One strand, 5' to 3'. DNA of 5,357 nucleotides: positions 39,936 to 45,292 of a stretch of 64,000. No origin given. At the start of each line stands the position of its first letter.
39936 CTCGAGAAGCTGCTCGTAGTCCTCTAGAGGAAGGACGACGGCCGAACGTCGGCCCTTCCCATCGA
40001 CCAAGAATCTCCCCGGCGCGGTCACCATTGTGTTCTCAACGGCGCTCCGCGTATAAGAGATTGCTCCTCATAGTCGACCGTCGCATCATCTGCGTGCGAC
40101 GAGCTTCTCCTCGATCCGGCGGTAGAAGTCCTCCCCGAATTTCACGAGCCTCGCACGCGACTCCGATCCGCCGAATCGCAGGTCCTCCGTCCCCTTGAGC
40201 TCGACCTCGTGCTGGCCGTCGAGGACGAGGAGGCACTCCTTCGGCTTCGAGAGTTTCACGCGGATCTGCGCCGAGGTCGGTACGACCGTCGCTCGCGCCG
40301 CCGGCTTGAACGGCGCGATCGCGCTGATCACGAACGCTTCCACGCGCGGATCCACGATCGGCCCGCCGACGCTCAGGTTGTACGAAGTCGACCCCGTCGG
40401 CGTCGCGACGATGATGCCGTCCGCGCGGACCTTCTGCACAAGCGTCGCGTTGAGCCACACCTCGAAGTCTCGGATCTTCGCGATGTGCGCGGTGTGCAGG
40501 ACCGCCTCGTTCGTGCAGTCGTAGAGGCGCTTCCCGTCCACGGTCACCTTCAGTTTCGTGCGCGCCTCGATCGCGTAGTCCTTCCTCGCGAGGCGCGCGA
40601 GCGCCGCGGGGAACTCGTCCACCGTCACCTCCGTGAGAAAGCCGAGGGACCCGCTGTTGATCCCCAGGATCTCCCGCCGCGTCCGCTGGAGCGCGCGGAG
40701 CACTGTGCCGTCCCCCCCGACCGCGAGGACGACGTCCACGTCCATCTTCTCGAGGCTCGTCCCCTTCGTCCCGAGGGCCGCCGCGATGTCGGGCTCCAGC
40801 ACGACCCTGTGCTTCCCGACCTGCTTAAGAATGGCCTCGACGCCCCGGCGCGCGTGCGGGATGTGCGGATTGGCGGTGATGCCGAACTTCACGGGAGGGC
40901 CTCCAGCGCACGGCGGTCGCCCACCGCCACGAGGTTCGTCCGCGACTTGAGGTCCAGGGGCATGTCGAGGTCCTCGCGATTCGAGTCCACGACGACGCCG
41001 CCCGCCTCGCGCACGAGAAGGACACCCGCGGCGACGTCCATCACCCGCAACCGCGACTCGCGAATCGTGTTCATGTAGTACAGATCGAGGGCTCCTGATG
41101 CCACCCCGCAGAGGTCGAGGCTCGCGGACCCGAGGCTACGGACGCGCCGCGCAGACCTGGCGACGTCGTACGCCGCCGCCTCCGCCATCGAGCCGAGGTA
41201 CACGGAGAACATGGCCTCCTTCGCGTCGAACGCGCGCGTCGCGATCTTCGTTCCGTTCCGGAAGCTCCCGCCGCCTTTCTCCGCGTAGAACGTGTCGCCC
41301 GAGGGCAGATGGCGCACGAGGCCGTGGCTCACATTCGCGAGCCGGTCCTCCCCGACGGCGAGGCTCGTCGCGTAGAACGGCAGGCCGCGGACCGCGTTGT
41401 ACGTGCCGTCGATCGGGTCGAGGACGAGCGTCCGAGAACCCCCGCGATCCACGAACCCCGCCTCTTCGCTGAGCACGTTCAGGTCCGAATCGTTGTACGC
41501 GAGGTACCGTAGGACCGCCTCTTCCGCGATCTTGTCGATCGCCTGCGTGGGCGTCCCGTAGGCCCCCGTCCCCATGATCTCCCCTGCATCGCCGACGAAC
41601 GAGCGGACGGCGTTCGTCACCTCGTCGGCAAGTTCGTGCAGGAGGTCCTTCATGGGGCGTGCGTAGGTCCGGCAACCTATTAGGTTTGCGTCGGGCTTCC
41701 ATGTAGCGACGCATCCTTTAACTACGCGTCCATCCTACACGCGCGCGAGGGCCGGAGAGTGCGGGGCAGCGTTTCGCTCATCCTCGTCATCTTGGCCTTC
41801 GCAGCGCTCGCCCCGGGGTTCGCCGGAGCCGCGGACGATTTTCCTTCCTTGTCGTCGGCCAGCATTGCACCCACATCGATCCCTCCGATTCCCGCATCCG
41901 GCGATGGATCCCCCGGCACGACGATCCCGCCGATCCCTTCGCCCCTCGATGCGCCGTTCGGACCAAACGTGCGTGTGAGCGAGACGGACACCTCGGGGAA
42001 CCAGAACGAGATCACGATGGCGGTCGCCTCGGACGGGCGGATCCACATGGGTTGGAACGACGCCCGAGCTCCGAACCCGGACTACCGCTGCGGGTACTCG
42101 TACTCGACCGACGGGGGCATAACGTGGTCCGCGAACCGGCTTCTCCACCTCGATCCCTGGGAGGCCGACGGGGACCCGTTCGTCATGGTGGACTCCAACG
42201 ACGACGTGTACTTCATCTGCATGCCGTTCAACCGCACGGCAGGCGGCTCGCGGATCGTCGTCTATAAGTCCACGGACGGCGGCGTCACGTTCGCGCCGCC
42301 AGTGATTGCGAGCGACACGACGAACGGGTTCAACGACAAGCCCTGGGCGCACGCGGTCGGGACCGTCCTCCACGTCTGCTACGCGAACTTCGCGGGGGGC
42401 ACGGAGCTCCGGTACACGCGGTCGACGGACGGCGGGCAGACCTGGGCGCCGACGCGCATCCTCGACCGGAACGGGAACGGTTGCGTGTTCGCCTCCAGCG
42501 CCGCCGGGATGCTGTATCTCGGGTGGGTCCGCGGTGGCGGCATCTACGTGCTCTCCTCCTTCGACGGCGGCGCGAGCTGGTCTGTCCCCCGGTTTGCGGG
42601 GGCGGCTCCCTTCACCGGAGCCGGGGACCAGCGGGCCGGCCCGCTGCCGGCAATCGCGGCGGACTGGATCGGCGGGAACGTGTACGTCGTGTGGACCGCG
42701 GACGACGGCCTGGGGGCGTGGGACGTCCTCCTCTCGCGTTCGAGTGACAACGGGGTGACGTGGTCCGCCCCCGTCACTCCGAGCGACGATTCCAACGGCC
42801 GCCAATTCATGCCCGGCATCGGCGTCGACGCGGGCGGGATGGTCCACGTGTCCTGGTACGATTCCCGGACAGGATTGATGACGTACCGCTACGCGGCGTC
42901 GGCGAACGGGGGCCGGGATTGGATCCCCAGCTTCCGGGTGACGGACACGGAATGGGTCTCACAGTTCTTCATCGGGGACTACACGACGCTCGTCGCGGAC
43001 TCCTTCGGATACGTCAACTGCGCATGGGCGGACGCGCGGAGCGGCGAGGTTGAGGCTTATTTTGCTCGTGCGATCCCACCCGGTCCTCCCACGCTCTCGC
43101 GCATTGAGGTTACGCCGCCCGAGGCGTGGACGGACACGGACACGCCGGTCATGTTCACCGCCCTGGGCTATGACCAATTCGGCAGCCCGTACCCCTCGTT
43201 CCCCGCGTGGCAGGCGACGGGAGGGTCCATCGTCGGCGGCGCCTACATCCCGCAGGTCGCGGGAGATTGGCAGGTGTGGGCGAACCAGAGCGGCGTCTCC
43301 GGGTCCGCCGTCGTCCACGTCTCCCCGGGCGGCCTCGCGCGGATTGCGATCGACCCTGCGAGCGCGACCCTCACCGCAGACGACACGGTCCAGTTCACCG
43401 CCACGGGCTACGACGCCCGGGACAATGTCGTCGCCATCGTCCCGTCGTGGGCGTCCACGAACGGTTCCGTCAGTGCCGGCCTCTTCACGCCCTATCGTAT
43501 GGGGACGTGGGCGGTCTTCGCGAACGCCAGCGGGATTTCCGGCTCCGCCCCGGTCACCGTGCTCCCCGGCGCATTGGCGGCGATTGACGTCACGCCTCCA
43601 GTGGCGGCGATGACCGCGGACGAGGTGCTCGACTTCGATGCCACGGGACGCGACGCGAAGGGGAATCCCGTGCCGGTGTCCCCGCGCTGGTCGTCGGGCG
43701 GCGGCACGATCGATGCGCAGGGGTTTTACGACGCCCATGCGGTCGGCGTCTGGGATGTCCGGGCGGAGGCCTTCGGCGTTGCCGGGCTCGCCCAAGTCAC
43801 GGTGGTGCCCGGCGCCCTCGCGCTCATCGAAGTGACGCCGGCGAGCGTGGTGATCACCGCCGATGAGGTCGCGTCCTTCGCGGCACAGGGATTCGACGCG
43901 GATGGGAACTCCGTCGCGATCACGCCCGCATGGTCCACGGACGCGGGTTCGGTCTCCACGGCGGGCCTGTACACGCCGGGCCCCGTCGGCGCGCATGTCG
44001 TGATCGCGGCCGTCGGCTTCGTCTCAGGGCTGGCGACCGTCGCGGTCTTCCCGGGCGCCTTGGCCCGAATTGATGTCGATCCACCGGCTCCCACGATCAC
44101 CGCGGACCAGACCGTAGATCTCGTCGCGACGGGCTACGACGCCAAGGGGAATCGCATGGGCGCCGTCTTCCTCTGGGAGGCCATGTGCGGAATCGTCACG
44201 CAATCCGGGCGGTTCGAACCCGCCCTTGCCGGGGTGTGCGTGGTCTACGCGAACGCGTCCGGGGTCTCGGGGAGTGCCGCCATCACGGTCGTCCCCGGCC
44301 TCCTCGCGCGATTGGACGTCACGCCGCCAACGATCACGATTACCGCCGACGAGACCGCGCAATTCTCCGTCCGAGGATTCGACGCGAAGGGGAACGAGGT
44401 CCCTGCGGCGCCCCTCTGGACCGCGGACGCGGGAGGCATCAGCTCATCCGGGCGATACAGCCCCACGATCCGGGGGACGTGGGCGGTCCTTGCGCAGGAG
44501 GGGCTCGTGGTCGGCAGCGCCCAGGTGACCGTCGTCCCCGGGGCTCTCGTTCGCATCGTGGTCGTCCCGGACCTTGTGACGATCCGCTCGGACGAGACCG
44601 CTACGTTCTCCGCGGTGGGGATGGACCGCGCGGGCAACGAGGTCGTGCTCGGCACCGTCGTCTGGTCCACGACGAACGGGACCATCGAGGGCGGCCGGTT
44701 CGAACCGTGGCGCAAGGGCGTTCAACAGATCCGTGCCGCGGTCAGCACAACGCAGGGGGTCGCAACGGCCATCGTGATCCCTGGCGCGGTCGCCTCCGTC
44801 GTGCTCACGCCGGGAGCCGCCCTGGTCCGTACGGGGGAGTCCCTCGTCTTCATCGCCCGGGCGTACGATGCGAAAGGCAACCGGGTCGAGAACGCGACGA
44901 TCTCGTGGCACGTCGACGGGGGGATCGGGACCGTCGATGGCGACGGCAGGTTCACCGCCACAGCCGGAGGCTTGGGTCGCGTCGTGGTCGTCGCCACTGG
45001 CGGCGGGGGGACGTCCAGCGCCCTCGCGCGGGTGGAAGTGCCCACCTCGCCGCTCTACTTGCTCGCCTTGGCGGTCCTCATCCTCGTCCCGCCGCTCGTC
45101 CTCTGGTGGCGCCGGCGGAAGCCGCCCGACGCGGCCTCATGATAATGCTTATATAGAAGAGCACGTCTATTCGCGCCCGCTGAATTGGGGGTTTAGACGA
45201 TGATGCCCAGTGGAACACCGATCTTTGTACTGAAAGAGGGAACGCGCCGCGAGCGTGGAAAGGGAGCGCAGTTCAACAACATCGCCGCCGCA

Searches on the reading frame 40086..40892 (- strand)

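Call 12: search_protein_families(library=pfam, proteins=[window:40086-40892:-], max_evalue=0.001)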
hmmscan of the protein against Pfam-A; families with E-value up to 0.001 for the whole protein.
window:40086-40892:- (268 aa): 2 families
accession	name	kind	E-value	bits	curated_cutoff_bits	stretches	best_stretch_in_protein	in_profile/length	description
PF20143.4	NAD_kinase_C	-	8.9e-34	116.4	23.7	1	128-251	2-125/126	ATP-NAD kinase C-terminal domain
PF01513.26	NAD_kinase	-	9.1e-14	52.3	25.5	1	47-106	68-130/130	ATP-NAD kinase N-terminal domain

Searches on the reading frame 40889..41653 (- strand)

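Call 12: search_protein_families(library=pfam, proteins=[window:40889-41653:-], max_evalue=0.001)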
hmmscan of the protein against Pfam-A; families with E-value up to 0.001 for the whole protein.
window:40889-41653:- (254 aa): 1 family
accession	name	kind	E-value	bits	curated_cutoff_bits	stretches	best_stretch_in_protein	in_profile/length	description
PF00459.30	Inositol_P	-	1.1e-32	114.1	27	1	11-243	15-253/271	Inositol monophosphatase family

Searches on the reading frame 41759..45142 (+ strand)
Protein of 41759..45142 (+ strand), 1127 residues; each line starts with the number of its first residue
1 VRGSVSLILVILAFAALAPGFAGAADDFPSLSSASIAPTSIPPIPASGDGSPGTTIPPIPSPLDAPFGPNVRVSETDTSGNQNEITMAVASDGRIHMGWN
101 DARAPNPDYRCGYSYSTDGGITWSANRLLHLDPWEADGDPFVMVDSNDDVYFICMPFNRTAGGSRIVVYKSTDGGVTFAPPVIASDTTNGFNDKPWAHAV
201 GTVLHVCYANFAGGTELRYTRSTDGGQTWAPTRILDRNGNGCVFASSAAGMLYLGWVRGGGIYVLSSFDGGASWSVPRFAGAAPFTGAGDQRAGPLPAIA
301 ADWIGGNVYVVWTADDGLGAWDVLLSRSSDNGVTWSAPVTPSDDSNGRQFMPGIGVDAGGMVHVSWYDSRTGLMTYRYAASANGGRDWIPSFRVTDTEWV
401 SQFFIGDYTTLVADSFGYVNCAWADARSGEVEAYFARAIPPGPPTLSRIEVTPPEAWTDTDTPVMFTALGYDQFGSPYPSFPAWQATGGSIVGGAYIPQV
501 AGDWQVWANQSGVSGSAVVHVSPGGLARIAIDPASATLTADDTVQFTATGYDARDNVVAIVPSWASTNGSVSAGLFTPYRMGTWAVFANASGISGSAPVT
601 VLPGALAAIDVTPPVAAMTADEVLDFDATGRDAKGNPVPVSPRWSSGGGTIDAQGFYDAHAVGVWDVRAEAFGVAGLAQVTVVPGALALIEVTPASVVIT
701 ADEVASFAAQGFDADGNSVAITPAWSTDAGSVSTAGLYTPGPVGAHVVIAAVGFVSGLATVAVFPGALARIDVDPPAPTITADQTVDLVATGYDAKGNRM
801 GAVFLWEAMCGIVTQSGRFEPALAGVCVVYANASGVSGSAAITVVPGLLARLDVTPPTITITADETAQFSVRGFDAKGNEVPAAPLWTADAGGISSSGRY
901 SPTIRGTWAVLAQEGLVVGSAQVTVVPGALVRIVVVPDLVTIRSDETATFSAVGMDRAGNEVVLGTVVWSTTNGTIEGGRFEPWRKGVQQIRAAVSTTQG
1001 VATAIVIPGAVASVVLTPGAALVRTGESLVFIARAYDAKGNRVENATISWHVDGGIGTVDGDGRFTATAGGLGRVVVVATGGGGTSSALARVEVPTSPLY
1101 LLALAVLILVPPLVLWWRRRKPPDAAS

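Call 7: search_protein_families(library=ncbifam, proteins=[window:41759-45142:+], max_evalue=1)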
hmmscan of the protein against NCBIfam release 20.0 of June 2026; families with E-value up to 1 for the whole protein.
window:41759-45142:+ (1127 aa): 2 families
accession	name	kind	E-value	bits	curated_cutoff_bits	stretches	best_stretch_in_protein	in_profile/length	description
NF010237.0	PRK13684.1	equivalog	0.003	16.6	326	1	211-275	60-122/334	photosynthesis system II assembly factor Ycf48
NF053835.1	PDIAV_lipo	equivalog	0.046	13.1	90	0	309-376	54-116/458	PDIAV motif-containing lipoprotein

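Call 8: search_protein_families(library=pfam, proteins=[window:41759-45142:+], max_evalue=0.01)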
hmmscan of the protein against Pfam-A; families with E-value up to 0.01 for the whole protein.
window:41759-45142:+ (1127 aa): 5 families
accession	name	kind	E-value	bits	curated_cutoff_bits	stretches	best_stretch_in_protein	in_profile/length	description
PF13088.12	BNR_2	-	2e-11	44.2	31.4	1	115-278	24-202/277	BNR repeat-like domain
PF02012.26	BNR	-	3.2e-08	32.8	27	0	115-124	2-11/12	BNR/Asp-box repeat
PF02369.22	Big_1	-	4.1e-05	24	34.9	0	1030-1084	20-83/93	Bacterial Ig-like domain (group 1)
PF02368.24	Big_2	-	0.0026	18.1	22.8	0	1010-1083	1-72/79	Bacterial Ig-like domain (group 2)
PF21471.3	Reelin_subrepeat-B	-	0.0029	17.8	27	0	97-129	46-78/127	Reelin subrepeat B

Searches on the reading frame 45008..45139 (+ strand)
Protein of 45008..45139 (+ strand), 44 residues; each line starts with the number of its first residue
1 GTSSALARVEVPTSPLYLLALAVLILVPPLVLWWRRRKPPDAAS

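Call 9: search_protein_families(library=ncbifam, proteins=[window:45008-45139:+], max_evalue=10)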
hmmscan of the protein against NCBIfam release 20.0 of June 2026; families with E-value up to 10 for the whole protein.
seq(44 aa): 1 family
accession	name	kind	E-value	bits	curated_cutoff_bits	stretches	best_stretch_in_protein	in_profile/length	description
NF045529.2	Heimdall-CTERM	domain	0.014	15.8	24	1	20-38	8-25/26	Heimdall-CTERM domain-containing surface protein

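Call 10: search_protein_families(library=pfam, proteins=[window:45008-45139:+], max_evalue=10)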
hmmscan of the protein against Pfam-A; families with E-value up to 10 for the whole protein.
seq(44 aa): 0 families
